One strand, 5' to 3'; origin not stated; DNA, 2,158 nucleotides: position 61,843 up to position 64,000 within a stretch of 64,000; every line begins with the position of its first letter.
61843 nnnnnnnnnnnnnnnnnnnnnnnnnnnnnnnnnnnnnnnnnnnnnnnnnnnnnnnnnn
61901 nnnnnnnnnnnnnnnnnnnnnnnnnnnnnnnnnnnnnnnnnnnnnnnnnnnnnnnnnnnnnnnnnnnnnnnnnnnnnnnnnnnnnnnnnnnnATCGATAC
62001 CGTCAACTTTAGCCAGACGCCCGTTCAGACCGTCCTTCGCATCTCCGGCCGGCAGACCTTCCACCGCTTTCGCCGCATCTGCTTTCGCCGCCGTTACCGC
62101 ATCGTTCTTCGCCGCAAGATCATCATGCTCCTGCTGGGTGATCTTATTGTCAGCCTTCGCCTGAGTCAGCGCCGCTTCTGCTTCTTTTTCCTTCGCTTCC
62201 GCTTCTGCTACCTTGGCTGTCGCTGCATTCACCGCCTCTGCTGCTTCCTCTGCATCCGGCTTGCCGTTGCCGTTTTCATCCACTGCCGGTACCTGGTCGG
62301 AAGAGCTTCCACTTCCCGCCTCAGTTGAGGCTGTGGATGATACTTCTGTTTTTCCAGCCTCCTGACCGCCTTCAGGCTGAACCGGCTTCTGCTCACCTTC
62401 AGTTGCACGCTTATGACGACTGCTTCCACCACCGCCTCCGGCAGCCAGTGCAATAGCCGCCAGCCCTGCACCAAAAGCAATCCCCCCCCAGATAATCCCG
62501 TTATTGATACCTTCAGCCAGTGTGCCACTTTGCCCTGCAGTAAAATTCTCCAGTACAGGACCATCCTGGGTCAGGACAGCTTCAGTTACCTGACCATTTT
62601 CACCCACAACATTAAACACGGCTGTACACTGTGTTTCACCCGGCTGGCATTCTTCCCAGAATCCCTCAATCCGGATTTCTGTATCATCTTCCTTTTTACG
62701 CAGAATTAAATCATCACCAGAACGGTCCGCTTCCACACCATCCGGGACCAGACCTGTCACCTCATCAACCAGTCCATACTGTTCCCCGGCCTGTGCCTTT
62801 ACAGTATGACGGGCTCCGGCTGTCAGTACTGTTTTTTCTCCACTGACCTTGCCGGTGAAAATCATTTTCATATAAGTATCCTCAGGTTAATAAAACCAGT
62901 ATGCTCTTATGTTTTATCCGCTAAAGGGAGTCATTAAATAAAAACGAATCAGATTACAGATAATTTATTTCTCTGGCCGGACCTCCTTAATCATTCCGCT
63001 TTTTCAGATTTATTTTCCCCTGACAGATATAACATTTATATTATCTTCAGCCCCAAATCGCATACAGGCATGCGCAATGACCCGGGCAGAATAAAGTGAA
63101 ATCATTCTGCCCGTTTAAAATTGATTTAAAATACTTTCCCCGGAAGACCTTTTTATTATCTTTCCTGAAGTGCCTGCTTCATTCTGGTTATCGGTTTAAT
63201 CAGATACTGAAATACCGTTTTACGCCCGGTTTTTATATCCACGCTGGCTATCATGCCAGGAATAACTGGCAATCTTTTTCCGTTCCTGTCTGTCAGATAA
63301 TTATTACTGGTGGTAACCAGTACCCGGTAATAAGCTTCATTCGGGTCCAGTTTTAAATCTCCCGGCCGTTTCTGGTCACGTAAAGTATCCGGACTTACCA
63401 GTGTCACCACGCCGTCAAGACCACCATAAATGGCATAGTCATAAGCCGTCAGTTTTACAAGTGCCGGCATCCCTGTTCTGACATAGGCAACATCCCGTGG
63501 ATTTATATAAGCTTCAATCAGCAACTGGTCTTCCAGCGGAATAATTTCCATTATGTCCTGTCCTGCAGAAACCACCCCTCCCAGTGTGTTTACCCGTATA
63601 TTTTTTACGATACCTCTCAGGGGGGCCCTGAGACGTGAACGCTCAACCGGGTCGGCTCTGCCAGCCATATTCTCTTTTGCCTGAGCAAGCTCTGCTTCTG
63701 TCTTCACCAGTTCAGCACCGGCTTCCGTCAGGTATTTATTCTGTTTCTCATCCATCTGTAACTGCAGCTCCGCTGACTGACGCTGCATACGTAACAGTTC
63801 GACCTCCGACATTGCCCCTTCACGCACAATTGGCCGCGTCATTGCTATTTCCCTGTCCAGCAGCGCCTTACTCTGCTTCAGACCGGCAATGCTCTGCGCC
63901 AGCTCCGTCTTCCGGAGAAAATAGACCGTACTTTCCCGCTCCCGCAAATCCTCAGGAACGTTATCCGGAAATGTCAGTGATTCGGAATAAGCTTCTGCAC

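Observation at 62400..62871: Unusual N-terminal module of the giant protein: 120-aa domain, hydrophobic segment, AAG/poly-Gly linker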

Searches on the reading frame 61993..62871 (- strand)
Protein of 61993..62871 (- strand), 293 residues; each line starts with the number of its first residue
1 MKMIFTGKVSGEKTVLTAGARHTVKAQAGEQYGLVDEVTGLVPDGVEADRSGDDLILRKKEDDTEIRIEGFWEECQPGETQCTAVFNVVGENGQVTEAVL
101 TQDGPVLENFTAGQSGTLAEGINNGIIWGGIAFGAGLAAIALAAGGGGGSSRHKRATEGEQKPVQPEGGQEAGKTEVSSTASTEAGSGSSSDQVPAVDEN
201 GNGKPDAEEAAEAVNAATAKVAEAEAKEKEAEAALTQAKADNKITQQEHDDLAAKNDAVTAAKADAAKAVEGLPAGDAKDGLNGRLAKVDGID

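Call 10: profile_search(protein=window:61993-62871:-)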
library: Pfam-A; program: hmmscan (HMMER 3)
A. the first sequence (293 residues): domains with independent E <= 10: 1; with E <= 0.001: 1
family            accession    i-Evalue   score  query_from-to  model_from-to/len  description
GA_3              PF22775.2     8.5e-14    52.3     206-291         2-86/100  GA-like domain

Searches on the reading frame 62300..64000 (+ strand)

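Call 77: search_protein_families(proteins=[L001:22165-24312:-, L001:24317-25585:-, L001:20858-22105:-], library=ncbifam, max_evalue=1e-30)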
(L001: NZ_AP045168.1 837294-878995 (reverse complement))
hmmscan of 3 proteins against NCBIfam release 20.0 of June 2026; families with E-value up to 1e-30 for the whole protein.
L001:22165-24312:- (715 aa): 27 families (the best 25 are shown)
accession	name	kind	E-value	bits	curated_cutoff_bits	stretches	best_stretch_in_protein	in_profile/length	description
TIGR03375.1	type_I_sec_LssB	subfamily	1.8e-268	892.5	693.1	1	4-704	3-695/696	type I secretion system permease/ATPase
TIGR01846.1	type_I_sec_HlyB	subfamily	2.3e-113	379.9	725.55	1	41-700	37-681/694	type I secretion system permease/ATPase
TIGR01842.1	type_I_sec_PrtD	subfamily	8.9e-102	341.4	510.15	1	154-701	8-544/544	type I secretion system permease/ATPase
TIGR03796.1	NHLM_micro_ABC1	equivalog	6.1e-82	275.9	853.3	1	48-700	57-701/710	NHLP family bacteriocin export ABC transporter peptidase/permease/ATPase subunit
TIGR01193.1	bacteriocin_ABC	subfamily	4.4e-74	250.3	523.85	1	154-700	158-698/708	peptide cleavage/export ABC transporter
TIGR02203.1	MsbA_lipidA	equivalog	1.9e-68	231.4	602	1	143-700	2-558/572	lipid A export permease/ATP-binding protein MsbA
TIGR03797.1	NHLM_micro_ABC2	equivalog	9.7e-68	229.2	709.4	1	156-700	140-674/686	NHLP bacteriocin export ABC transporter permease/ATPase subunit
TIGR02204.1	MsbA_rel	hypoth_equivalog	5.4e-67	226.7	780.4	1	142-700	8-564/576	ABC transporter, permease/ATP-binding protein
TIGR02857.1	CydD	equivalog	7.7e-65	219.8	435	1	155-683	6-529/529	thiol reductant ABC exporter subunit CydD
NF008364.0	PRK11160.1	equivalog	3.4e-63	214.1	630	1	299-700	170-564/575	heme ABC transporter ATP-binding protein/permease CydC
NF052233.1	CphA_assoc_ABC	equivalog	2.9e-58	197.9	880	1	139-700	167-732/766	cyanophycin metabolism-associated ABC transporter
TIGR02868.1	CydC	equivalog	5.2e-58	197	329.05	1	279-671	145-530/530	thiol reductant ABC exporter subunit CydC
TIGR00958.1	3a01208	subfamily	7.3e-58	196.4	874.6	1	291-698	302-701/711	antigen peptide transporter 2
NF045513.1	HepA_fam_ABC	equivalog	5.6e-57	193.5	725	1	200-700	99-598/610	heterocyst formation ABC transporter subunit HepA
NF010178.0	PRK13657.1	equivalog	1.3e-52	179.1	733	1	376-700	242-559/588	glucan ABC transporter ATP-binding protein/ permease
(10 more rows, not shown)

L001:24317-25585:- (422 aa): 1 family
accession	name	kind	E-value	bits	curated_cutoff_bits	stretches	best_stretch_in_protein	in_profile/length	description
TIGR01844.1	type_I_sec_TolC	subfamily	1.6e-31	109.7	225.15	0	101-406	89-405/414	TolC family outer membrane protein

L001:20858-22105:- (415 aa): 1 family
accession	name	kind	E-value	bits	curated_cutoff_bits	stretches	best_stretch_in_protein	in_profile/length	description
TIGR01843.1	type_I_hlyD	subfamily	8.4e-96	321.5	208.65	2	200-415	215-422/422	HlyD family type I secretion periplasmic adaptor subunit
